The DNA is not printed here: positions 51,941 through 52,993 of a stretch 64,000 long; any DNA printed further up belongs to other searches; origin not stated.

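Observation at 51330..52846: Tightly coupled two-gene module: Yip1-type 5-TM membrane protein plus Pol-beta nucleotidyltransferase with helical C-domain (candidate minimal signalling/defence system)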

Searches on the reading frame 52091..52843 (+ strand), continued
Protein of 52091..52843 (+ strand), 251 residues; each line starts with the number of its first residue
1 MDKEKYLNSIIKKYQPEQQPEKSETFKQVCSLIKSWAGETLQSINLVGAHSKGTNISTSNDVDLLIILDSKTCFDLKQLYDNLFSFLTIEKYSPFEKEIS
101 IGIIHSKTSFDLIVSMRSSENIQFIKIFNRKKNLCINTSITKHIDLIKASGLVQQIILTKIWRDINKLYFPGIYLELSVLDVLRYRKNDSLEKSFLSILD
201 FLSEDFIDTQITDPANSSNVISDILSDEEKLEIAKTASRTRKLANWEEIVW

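Call 61: search_dna_similar(query=P0156, collection=plasmids, mode=protein, max_evalue=1e-8, max_rows=30)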
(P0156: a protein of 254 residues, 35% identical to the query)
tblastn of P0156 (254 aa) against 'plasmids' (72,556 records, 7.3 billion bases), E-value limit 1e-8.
Records with a match: 23; places in all: 23; records where one place covers at least 80% of the query: 22.
Best place of each record, by identity: 60-80% 1; <60% 22.
By first word of the organism name: Rhizobium 7; Sinorhizobium 5; Calothrix 2; Paenibacillus 1; Cupriavidus 1; Caballeronia 1; Paracoccus 1; Ensifer 1; Agrobacterium 1; Deinococcus 1; and 2 more.
By predicted mobility (MOB-suite, as given by PLSDB): conjugative 12; non-mobilizable 8; mobilizable 3.
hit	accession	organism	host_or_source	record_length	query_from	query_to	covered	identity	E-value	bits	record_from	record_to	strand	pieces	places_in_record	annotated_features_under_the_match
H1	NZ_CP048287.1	Paenibacillus rhizovicinus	cell culture,rhizosphere soil of tomato ...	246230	3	254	99%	69.4%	6e-114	365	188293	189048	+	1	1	nucleotidyltransferase domain-containing protein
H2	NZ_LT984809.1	Cupriavidus taiwanensis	-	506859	3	254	99%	46.0%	6e-68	234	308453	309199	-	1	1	nucleotidyltransferase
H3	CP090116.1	Rhizobium leguminosarum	Trifolium ambiguum,Cell culture,Plant ...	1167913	2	253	99%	43.7%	1e-55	199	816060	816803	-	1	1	nucleotidyltransferase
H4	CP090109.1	Rhizobium leguminosarum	Trifolium ambiguum,Cell culture,Plant ...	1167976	2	253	99%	43.7%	1e-55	199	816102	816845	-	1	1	nucleotidyltransferase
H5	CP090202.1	Rhizobium leguminosarum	Trifolium ambiguum,Cell culture,nodule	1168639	2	253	99%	43.7%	1e-55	199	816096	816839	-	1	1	nucleotidyltransferase | hypothetical protein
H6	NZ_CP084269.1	Caballeronia sp. Lep1P3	Leptoglossus zonatus,Cell culture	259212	1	253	100%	41.8%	5e-53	191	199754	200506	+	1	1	nucleotidyltransferase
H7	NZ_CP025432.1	Paracoccus zhejiangensis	single cell,sludge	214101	4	253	98%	41.5%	6e-58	205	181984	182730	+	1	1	hypothetical protein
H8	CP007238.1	Ensifer adhaerens OV14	-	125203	32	243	83%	48.6%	1e-54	195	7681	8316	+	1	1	none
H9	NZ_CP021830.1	Sinorhizobium meliloti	Medicago truncatula,Single Cell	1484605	32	243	83%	48.6%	4e-54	194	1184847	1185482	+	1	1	record has no annotation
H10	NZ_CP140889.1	Sinorhizobium medicae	Medicago lupulina,whole organism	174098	32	243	83%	48.6%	9e-54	193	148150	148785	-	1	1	nucleotidyltransferase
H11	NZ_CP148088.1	Sinorhizobium meliloti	Medicago sativa,cell culture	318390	32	243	83%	48.6%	9e-54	193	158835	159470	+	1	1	nucleotidyltransferase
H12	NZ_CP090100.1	Rhizobium leguminosarum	Trifolium pratense,Cell culture,Plant ...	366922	4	243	94%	42.8%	8e-54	193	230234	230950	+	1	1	nucleotidyltransferase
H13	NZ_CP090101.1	Rhizobium leguminosarum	Trifolium pratense,Cell culture,Plant ...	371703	4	243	94%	42.8%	8e-54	193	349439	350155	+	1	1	nucleotidyltransferase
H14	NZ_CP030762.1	Rhizobium leguminosarum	Genomic DNA from Bacterial pure culture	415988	4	243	94%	42.8%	8e-54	193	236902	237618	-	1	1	nucleotidyltransferase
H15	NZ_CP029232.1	Sinorhizobium fredii CCBAU 45436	Glycine max,cell culture,plant root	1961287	32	243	83%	48.1%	1e-53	192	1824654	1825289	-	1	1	record has no annotation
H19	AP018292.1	Calothrix sp. NIES-4105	-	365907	1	254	100%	38.4%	4e-47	174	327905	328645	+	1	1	hypothetical protein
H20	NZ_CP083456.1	Deinococcus taeanensis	whole organism,coastal dune soil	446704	6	254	98%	37.7%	6e-41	156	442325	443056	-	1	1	hypothetical protein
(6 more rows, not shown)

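Call 62: get_annotated_region(hit=H1, flank=3000)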
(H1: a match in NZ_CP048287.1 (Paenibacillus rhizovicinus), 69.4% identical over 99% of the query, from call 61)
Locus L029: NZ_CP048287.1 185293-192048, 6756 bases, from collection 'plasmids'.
description: Paenibacillus rhizovicinus strain 14171R-81 plasmid unnamed1, complete sequence
organism: Paenibacillus rhizovicinus (NCBI taxid 2704463)
taxonomy: Bacteria; Bacillota; Bacilli; Bacillales; Paenibacillaceae; Paenibacillus; Paenibacillus rhizovicinus
host: -; source: cell culture,rhizosphere soil of tomato plants; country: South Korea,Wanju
typing (MOB-suite, as given by PLSDB): non-mobilizable
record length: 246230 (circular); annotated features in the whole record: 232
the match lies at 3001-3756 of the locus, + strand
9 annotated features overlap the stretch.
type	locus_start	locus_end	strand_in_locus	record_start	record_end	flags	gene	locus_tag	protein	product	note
CDS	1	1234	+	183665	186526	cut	-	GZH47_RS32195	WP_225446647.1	hypothetical protein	-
CDS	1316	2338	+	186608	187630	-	-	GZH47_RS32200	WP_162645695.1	GAF domain-containing protein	-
CDS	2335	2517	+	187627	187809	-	-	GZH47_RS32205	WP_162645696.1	DUF5320 domain-containing protein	-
CDS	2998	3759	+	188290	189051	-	-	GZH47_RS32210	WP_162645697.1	nucleotidyltransferase domain-containing protein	-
CDS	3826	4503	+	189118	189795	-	-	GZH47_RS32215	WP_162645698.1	DUF6602 domain-containing protein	-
CDS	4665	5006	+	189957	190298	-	-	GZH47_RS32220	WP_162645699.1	hypothetical protein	-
CDS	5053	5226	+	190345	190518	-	-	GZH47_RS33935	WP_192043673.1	hypothetical protein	-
CDS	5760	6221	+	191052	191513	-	-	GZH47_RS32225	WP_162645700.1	hypothetical protein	-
CDS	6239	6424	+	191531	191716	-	-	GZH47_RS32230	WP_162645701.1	hypothetical protein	-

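Call 63: get_annotated_region(hit=H2, flank=3000)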
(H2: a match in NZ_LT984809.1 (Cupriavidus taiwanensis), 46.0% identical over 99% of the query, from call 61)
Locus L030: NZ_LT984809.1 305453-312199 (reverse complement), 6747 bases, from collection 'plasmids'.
description: Cupriavidus taiwanensis isolate Cupriavidus taiwanensis STM 8555 plasmid I, complete sequence
organism: Cupriavidus taiwanensis (NCBI taxid 164546)
taxonomy: Bacteria; Pseudomonadota; Betaproteobacteria; Burkholderiales; Burkholderiaceae; Cupriavidus; Cupriavidus taiwanensis
host: -; source: -; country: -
typing (MOB-suite, as given by PLSDB): conjugative; relaxase MOBP; mating-pair formation MPF_T
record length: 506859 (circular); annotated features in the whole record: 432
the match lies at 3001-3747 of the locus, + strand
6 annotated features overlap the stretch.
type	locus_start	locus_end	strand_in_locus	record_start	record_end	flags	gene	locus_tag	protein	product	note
CDS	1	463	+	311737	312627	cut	-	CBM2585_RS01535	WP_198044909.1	hypothetical protein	-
CDS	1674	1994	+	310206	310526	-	-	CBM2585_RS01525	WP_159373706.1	H-NS family nucleoid-associated regulatory protein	GO:0006355 - regulation of DNA-templated transcription [Evidence IEA]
CDS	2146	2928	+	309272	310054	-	-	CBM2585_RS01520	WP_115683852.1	hypothetical protein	-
CDS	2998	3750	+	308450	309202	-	-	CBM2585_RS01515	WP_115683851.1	nucleotidyltransferase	-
CDS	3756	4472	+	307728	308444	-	-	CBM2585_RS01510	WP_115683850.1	DUF6602 domain-containing protein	-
CDS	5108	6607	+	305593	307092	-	-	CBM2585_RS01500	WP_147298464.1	hypothetical protein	-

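Call 64: get_annotated_region(hit=H3, flank=3000)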
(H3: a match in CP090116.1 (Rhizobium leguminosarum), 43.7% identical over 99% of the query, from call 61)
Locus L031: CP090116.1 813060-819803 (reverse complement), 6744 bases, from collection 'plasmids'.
description: Rhizobium leguminosarum strain Ta9k plasmid pRL1, complete sequence
organism: Rhizobium leguminosarum (NCBI taxid 384)
taxonomy: Bacteria; Pseudomonadota; Alphaproteobacteria; Hyphomicrobiales; Rhizobiaceae; Rhizobium; Rhizobium leguminosarum
host: -; source: Trifolium ambiguum,Cell culture,Plant nodule; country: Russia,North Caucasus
typing (MOB-suite, as given by PLSDB): conjugative; relaxase MOBQ; mating-pair formation MPF_T
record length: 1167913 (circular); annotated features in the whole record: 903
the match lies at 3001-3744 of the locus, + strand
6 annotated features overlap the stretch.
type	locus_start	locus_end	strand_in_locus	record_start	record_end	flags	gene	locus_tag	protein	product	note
CDS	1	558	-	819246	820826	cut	-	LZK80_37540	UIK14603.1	endonuclease NucS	-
CDS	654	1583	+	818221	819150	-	-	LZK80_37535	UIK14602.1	DUF4238 domain-containing protein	-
CDS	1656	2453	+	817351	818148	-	-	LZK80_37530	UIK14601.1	serine protease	-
CDS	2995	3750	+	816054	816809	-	-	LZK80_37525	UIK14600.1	nucleotidyltransferase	-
CDS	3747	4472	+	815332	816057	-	-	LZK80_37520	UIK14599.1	hypothetical protein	-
CDS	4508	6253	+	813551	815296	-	-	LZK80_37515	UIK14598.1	hypothetical protein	-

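Call 65: get_annotated_region(hit=H6, flank=3000)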
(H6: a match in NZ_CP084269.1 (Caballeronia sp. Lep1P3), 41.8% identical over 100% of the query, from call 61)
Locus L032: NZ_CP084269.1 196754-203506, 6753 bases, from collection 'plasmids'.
description: Caballeronia sp. Lep1P3 plasmid p3, complete sequence
organism: Caballeronia sp. Lep1P3 (NCBI taxid 2878150)
taxonomy: Bacteria; Pseudomonadota; Betaproteobacteria; Burkholderiales; Burkholderiaceae; Caballeronia; Caballeronia sp. Lep1P3
host: -; source: Leptoglossus zonatus,Cell culture; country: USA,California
typing (MOB-suite, as given by PLSDB): mobilizable; relaxase MOBH
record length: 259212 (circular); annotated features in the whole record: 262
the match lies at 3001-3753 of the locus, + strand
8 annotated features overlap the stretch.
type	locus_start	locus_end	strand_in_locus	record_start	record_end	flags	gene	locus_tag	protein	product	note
CDS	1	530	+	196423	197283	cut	-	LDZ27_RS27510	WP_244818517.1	hypothetical protein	-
CDS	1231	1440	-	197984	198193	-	-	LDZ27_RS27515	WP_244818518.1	hypothetical protein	-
CDS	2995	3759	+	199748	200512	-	-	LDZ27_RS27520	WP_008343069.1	nucleotidyltransferase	-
CDS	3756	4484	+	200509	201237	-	-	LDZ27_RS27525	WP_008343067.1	DUF6602 domain-containing protein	-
CDS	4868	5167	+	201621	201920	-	-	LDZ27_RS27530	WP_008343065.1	DUF4148 domain-containing protein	-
CDS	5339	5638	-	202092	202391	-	-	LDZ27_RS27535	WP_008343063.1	type II toxin-antitoxin system RelE/ParE family toxin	GO:0030541 - plasmid partitioning [Evidence IEA]; GO:0051290 - protein heterotetramerization [Evidence IEA]; GO:0009432 ...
CDS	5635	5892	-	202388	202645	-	-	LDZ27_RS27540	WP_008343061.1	type II toxin-antitoxin system ParD family antitoxin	GO:0051983 - regulation of chromosome segregation [Evidence IEA]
CDS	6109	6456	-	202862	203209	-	-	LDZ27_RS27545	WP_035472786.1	hypothetical protein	-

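Call 66: get_annotated_region(hit=H7, flank=3000)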
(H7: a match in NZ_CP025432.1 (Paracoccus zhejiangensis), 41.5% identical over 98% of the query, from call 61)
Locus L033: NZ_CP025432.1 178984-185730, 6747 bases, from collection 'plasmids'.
description: Paracoccus zhejiangensis strain J6 plasmid pPZ02, complete sequence
organism: Paracoccus zhejiangensis (NCBI taxid 1077935)
taxonomy: Bacteria; Pseudomonadota; Alphaproteobacteria; Rhodobacterales; Paracoccaceae; Paracoccus; Paracoccus zhejiangensis
host: -; source: single cell,sludge; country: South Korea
typing (MOB-suite, as given by PLSDB): mobilizable; replicon rep_cluster_517; relaxase MOBP
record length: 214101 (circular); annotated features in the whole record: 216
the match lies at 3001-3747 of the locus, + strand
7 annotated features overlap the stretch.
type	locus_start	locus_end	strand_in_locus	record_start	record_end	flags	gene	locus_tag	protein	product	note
CDS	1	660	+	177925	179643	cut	-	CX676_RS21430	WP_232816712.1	Mu transposase C-terminal domain-containing protein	-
CDS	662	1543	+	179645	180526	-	-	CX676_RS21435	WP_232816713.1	TniB family NTP-binding protein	-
CDS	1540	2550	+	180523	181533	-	-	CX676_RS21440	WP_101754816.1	TniQ family protein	-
CDS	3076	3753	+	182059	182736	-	-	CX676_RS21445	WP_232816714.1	hypothetical protein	-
CDS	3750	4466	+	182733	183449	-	-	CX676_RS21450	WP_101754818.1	DUF6602 domain-containing protein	-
CDS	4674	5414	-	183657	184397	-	-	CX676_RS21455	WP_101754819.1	hypothetical protein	-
CDS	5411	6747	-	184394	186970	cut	-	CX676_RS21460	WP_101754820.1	N-6 DNA methylase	GO:0006306 - DNA methylation [Evidence IEA]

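Call 67: get_annotated_region(hit=H10, flank=3000)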
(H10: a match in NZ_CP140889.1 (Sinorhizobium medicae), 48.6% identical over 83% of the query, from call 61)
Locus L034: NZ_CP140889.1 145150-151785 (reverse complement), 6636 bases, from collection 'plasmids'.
description: Sinorhizobium medicae strain ml60 plasmid pMl1, complete sequence
organism: Sinorhizobium medicae (NCBI taxid 110321)
taxonomy: Bacteria; Pseudomonadota; Alphaproteobacteria; Hyphomicrobiales; Rhizobiaceae; Sinorhizobium; Sinorhizobium medicae
host: -; source: Medicago lupulina,whole organism; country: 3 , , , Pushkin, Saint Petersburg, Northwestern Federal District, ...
typing (MOB-suite, as given by PLSDB): non-mobilizable; mating-pair formation MPF_T
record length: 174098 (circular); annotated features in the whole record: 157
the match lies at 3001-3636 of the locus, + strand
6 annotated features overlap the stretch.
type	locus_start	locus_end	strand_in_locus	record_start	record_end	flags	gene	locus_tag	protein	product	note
CDS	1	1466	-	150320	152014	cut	-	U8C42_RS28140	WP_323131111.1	AAA family ATPase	-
CDS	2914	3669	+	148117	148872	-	-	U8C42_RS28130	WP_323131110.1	nucleotidyltransferase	-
CDS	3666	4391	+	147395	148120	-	-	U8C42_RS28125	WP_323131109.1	DUF6602 domain-containing protein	-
CDS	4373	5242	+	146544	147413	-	-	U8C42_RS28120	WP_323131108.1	hypothetical protein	-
CDS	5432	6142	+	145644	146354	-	-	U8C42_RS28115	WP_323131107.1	Abi family protein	-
CDS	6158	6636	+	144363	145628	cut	-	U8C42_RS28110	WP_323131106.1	hypothetical protein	-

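Call 68: get_annotated_region(hit=H19, flank=3000)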
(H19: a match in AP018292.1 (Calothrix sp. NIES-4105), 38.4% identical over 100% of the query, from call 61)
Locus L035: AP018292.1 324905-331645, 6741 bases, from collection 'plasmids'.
description: Calothrix sp. NIES-4105 plasmid plasmid2 DNA, complete genome
organism: Calothrix sp. NIES-4105 (NCBI taxid 2005463)
taxonomy: Bacteria; Cyanobacteriota; Cyanophyceae; Nostocales; Calotrichaceae; Calothrix; Calothrix sp. NIES-4105
host: -; source: -; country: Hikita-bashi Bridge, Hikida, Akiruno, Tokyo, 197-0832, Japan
typing (MOB-suite, as given by PLSDB): non-mobilizable
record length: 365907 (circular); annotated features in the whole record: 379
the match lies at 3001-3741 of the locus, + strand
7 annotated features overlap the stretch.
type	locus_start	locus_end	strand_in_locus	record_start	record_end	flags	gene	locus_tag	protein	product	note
CDS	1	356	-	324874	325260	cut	-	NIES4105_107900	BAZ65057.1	hypothetical protein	-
CDS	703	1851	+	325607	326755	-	-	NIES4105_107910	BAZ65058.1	hypothetical protein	-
CDS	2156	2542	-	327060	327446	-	-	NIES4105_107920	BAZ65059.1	hypothetical protein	-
CDS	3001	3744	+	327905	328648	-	-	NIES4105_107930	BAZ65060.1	hypothetical protein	-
CDS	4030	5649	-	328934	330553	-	-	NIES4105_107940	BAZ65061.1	hypothetical protein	-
CDS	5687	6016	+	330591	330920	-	-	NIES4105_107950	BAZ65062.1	hypothetical protein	-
CDS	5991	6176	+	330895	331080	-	-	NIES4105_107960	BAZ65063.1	hypothetical protein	-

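Call 69: get_annotated_region(hit=H20, flank=3000)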
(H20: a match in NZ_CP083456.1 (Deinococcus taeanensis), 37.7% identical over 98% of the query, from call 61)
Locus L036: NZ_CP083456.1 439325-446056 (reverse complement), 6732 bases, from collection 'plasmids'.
description: Deinococcus taeanensis strain TS293 plasmid p_TS293_2, complete sequence
organism: Deinococcus taeanensis (NCBI taxid 2737050)
taxonomy: Bacteria; Deinococcota; Deinococci; Deinococcales; Deinococcaceae; Deinococcus; Deinococcus taeanensis
host: -; source: whole organism,coastal dune soil; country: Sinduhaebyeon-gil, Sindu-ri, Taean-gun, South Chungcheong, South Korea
typing (MOB-suite, as given by PLSDB): non-mobilizable
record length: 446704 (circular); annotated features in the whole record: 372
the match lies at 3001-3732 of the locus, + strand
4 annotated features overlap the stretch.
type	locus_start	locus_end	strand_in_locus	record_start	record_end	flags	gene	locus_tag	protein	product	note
CDS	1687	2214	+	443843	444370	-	-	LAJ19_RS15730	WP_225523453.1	GNAT family protein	-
CDS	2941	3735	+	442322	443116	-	-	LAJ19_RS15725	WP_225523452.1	hypothetical protein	-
CDS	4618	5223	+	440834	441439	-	-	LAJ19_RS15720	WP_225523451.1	DoxX family protein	-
CDS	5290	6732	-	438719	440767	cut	topA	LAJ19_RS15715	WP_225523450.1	type I DNA topoisomerase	GO:0006260 - DNA replication [Evidence IEA]; GO:0006265 - DNA topological change [Evidence IEA]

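Call 90: search_protein_families(library=pfam, proteins=[L001:13962-16754:-, L001:13678-13962:-], max_evalue=0.001)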
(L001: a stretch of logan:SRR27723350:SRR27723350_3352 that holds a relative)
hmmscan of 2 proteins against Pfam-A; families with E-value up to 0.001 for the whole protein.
L001:13962-16754:- (931 aa): 5 families
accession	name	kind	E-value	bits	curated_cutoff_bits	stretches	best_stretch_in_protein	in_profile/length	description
PF18766.7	SWI2_SNF2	-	3.6e-62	210.3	26.7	1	217-437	1-214/221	SWI2/SNF2 ATPase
PF04851.21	ResIII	-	4.1e-23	82.5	22.5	1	212-371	2-163/164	Type III restriction enzyme, res subunit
PF04313.20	HSDR_N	-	1.1e-22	81.4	25.1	1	5-158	45-191/198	Type I restriction enzyme R protein N terminus (HSDR_N)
PF22679.2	T1R_D3-like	-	1.4e-18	68.3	27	1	482-611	49-156/158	Type I restriction enzyme subunit R domain 3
PF00270.35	DEAD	-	5.3e-08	33.2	26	1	216-371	2-161/167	DEAD/DEAH box helicase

L001:13678-13962:- (95 aa): 1 family
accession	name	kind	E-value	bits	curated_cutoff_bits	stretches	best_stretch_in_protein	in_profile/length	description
PF01863.23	YgjP-like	-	5.3e-24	85.8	26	1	7-86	116-195/207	YgjP-like, metallopeptidase domain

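Call 91: search_dna_similar(query=P0156, collection=phages, mode=protein, max_evalue=0.00001, max_rows=10)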
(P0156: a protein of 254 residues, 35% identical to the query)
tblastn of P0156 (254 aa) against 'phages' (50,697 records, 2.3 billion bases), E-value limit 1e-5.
No match.
